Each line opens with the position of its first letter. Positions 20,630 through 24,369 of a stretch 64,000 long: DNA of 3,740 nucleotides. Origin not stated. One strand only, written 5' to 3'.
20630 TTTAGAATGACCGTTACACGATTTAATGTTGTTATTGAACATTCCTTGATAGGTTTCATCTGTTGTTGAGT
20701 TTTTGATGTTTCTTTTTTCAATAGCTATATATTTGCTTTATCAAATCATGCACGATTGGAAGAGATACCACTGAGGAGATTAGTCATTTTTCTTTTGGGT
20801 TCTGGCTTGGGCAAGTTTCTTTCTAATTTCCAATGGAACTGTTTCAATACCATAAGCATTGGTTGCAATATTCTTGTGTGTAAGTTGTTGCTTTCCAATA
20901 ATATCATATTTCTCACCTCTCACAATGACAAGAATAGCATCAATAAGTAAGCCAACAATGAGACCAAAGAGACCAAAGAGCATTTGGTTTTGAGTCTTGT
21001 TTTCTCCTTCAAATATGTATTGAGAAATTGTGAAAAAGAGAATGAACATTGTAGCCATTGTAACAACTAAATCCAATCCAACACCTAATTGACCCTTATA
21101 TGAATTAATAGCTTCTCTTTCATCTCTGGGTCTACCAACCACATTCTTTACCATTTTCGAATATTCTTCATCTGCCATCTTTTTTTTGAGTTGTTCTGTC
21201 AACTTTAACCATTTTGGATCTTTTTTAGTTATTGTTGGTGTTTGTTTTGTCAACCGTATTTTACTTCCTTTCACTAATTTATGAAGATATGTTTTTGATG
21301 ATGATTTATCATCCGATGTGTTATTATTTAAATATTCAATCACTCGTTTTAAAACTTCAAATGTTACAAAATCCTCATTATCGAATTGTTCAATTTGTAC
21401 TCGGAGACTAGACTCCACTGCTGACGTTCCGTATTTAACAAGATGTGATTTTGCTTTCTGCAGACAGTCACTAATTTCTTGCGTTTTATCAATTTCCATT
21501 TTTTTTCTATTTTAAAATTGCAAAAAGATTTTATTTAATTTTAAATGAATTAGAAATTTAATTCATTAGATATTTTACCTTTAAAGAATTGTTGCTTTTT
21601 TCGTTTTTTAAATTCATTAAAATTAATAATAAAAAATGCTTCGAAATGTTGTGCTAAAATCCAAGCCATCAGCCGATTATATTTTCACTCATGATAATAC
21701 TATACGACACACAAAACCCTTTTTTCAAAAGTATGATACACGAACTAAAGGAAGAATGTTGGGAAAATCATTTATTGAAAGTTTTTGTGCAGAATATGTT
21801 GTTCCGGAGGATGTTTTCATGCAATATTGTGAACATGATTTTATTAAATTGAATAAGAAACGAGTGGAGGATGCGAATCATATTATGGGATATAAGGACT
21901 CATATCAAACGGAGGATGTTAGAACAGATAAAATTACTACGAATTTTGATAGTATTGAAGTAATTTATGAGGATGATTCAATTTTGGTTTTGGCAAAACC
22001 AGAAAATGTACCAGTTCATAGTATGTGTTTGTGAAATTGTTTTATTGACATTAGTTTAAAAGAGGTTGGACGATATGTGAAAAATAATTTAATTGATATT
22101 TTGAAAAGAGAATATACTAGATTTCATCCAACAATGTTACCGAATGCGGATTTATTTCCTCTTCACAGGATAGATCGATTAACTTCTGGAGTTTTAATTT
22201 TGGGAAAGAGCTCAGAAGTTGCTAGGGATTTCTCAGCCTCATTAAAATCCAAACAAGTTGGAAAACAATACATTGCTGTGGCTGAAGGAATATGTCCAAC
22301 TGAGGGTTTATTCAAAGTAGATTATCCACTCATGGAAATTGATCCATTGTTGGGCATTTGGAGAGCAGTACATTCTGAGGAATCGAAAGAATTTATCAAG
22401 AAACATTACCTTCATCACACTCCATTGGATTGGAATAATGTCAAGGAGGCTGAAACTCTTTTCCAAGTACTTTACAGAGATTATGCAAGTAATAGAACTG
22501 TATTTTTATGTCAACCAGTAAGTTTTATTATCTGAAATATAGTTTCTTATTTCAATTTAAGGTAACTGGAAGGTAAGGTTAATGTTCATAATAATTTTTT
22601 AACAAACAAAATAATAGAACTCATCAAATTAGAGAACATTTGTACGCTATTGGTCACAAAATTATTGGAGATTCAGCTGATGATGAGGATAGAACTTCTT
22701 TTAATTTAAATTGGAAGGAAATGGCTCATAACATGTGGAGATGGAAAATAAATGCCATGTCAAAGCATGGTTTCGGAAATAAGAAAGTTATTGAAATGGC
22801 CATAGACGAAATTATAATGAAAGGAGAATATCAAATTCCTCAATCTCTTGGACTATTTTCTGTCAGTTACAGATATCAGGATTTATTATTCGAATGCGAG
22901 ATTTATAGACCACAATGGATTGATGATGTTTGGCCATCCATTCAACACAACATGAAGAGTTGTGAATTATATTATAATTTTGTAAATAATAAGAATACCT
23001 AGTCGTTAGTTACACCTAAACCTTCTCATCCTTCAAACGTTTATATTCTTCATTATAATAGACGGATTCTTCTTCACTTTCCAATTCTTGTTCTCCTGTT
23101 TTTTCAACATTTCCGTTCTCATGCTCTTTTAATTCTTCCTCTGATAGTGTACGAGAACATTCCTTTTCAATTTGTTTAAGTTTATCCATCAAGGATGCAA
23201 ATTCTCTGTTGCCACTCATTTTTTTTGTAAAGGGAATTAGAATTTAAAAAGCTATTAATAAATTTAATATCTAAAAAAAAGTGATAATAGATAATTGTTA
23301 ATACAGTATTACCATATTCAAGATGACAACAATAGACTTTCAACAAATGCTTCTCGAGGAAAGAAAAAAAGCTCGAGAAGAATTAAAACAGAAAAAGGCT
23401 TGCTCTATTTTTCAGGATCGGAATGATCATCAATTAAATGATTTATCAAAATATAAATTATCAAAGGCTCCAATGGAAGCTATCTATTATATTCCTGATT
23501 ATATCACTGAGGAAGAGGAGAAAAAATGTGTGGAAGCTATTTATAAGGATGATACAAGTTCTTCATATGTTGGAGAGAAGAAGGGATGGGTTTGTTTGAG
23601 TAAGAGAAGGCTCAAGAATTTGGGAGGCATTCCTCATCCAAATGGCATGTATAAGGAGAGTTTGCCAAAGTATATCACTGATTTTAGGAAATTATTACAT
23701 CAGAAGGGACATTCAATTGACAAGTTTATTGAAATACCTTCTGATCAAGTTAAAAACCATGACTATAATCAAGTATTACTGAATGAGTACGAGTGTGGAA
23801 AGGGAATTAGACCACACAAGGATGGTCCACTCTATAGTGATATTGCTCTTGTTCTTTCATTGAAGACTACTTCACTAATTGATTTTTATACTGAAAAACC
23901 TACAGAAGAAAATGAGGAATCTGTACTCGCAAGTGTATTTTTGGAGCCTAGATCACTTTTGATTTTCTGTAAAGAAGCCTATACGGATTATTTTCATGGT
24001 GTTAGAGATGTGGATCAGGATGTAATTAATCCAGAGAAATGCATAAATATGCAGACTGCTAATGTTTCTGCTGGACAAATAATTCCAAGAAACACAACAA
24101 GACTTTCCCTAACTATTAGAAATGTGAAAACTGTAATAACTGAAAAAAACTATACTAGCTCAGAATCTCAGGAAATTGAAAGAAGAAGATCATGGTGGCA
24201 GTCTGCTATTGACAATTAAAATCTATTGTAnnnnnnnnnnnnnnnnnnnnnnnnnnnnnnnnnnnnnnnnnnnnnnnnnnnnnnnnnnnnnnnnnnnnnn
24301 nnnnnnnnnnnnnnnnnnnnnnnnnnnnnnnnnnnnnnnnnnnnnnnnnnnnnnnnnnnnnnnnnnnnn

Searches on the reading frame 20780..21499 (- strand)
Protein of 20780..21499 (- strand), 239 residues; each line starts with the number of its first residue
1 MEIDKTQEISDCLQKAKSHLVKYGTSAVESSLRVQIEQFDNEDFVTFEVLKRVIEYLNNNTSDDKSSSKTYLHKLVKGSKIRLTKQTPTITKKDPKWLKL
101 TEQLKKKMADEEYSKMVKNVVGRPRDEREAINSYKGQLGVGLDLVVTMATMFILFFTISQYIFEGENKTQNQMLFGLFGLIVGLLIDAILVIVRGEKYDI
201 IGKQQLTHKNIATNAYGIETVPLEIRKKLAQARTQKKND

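Call 36: list_cluster_members(proteins=[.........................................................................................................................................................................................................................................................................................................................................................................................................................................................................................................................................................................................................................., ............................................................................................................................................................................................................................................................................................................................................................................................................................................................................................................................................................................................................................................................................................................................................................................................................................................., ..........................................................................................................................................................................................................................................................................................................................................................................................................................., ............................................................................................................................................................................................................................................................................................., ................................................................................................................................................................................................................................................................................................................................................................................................, window:21636-22031:+, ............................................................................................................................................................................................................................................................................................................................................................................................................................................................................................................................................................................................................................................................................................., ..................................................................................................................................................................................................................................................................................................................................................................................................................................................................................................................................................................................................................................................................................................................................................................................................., window:20780-21499:-, window:24231-25088:-])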
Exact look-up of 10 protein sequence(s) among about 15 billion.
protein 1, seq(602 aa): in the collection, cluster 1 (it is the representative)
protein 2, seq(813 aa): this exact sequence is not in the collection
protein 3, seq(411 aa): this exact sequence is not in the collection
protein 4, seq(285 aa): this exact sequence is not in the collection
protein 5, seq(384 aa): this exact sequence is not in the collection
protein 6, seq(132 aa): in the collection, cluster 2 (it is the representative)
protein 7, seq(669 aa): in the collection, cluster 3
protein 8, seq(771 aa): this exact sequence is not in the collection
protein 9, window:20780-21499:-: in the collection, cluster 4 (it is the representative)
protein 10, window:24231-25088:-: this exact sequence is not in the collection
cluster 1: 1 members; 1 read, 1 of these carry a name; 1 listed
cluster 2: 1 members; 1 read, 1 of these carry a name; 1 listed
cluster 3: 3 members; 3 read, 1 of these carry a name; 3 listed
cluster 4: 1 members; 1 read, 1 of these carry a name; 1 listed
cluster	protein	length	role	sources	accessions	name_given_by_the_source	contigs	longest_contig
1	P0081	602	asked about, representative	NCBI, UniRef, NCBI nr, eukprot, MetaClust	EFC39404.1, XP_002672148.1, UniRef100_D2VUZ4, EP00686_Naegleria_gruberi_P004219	predicted protein [Naegleria gruberi] | Predicted protein n=1 Tax=Naegleria gruberi TaxID=5762 RepID=D2VUZ4_NAEGR | uncharacterized protein NAEGRDRAFT_72836 [Naegleria gruberi]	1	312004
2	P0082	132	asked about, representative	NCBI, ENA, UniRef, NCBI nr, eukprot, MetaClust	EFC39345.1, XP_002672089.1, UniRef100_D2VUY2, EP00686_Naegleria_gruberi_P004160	predicted protein [Naegleria gruberi] | Predicted protein n=1 Tax=Naegleria gruberi TaxID=5762 RepID=D2VUY2_NAEGR | uncharacterized protein NAEGRDRAFT_72826 [Naegleria gruberi]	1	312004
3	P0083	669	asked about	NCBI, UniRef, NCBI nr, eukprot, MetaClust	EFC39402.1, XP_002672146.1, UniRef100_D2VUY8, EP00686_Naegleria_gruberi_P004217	predicted protein [Naegleria gruberi] | non-specific serine/threonine protein kinase n=1 Tax=Naegleria gruberi TaxID=5762 ... | uncharacterized protein NAEGRDRAFT_72831 [Naegleria gruberi]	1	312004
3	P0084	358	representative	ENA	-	-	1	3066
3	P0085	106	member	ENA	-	-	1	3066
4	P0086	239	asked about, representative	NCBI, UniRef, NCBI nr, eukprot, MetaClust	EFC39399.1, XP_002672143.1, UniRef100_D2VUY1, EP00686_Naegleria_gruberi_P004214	predicted protein [Naegleria gruberi] | Predicted protein n=1 Tax=Naegleria gruberi TaxID=5762 RepID=D2VUY1_NAEGR | uncharacterized protein NAEGRDRAFT_72825 [Naegleria gruberi]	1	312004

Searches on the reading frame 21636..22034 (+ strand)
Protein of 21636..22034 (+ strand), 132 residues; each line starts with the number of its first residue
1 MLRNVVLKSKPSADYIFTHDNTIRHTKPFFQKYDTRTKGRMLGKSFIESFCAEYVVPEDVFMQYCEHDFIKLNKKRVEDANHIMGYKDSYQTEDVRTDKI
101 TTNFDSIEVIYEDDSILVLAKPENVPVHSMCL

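Call 38: find_encoding_contigs(protein=window:21636-22034:+, flank=5000, max_places=5)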
Protein window:21636-22034:+ (132 aa): 1 contig read that carries it; 1 place shown.
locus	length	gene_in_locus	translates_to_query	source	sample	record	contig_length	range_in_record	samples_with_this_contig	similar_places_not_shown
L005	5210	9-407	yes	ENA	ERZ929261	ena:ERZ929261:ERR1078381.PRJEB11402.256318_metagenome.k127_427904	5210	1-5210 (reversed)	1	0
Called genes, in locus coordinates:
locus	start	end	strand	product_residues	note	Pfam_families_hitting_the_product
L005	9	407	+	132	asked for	-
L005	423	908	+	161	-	PF00849:PseudoU_synth_2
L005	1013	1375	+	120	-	-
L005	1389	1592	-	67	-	-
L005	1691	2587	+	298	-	PF13532:2OG-FeII_Oxy_2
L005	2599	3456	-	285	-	-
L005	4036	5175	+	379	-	PF00622:SPRY (weak), PF13639:zf-RING_2 (weak), PF13920:zf-C3HC4_3, PF14447:Prok-RING_4 (weak)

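Call 58: search_protein_families(library=pfam, proteins=[window:21636-22031:+], max_evalue=0.01)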
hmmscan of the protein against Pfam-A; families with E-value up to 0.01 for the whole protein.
seq(132 aa): 0 families

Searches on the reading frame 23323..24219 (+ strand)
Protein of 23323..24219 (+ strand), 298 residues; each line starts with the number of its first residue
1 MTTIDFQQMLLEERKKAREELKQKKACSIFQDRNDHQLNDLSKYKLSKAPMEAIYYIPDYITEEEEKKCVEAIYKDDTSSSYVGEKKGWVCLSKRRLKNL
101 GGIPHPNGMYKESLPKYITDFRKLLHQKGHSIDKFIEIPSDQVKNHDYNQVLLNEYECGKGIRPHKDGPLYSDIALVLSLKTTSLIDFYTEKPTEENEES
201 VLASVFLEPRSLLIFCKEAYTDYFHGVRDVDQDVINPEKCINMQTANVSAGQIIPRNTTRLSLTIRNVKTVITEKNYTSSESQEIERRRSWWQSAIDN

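Call 15: find_encoding_contigs(protein=window:23323-24219:+, flank=10000, max_places=4)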
Protein window:23323-24219:+ (298 aa): no gene with exactly this product is on record in the collection.

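Call 17: list_cluster_members(proteins=[window:23323-24219:+, window:18828-20066:-, window:9073-11046:+, window:12679-14649:-, window:33270-34721:+, window:38094-39617:+, window:41475-42878:+, window:43038-46037:+, window:50960-52282:+, window:53119-54294:+])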
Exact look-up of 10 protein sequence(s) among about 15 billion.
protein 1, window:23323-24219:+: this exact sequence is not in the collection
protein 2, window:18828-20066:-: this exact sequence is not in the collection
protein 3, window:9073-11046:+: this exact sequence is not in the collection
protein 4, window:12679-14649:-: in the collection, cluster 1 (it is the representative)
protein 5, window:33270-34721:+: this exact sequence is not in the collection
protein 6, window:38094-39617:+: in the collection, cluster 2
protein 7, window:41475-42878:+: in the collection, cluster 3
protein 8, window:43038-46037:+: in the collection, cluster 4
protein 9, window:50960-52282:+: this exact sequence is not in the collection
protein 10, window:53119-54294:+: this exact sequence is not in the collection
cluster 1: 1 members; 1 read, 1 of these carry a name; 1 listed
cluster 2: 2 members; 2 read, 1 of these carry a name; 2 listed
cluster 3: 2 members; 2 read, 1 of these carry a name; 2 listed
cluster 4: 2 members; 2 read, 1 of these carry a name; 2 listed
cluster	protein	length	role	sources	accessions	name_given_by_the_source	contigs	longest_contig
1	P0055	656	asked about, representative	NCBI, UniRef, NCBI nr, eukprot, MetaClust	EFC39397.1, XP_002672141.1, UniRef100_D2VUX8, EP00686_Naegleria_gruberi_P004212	predicted protein [Naegleria gruberi] | Predicted protein n=1 Tax=Naegleria gruberi TaxID=5762 RepID=D2VUX8_NAEGR | uncharacterized protein NAEGRDRAFT_72822 [Naegleria gruberi]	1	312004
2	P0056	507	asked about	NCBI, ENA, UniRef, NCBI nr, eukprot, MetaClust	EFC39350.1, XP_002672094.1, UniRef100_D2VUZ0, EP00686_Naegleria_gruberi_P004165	hypothetical protein NAEGRDRAFT_81313 [Naegleria gruberi] | Uncharacterized protein n=1 Tax=Naegleria gruberi TaxID=5762 RepID=D2VUZ0_NAEGR | uncharacterized protein NAEGRDRAFT_81313 [Naegleria gruberi]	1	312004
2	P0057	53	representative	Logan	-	-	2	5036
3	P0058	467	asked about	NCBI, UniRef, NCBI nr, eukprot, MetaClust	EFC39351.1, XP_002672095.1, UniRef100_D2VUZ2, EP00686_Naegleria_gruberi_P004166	predicted protein [Naegleria gruberi] | Predicted protein n=1 Tax=Naegleria gruberi TaxID=5762 RepID=D2VUZ2_NAEGR | uncharacterized protein NAEGRDRAFT_72834 [Naegleria gruberi]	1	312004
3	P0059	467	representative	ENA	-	-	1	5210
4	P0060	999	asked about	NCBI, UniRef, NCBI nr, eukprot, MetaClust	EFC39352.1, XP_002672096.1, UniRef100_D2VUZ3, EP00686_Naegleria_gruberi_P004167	transmembrane protein [Naegleria gruberi] | Transmembrane protein n=1 Tax=Naegleria gruberi TaxID=5762 RepID=D2VUZ3_NAEGR | uncharacterized protein NAEGRDRAFT_81314 [Naegleria gruberi]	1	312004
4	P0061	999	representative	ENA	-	-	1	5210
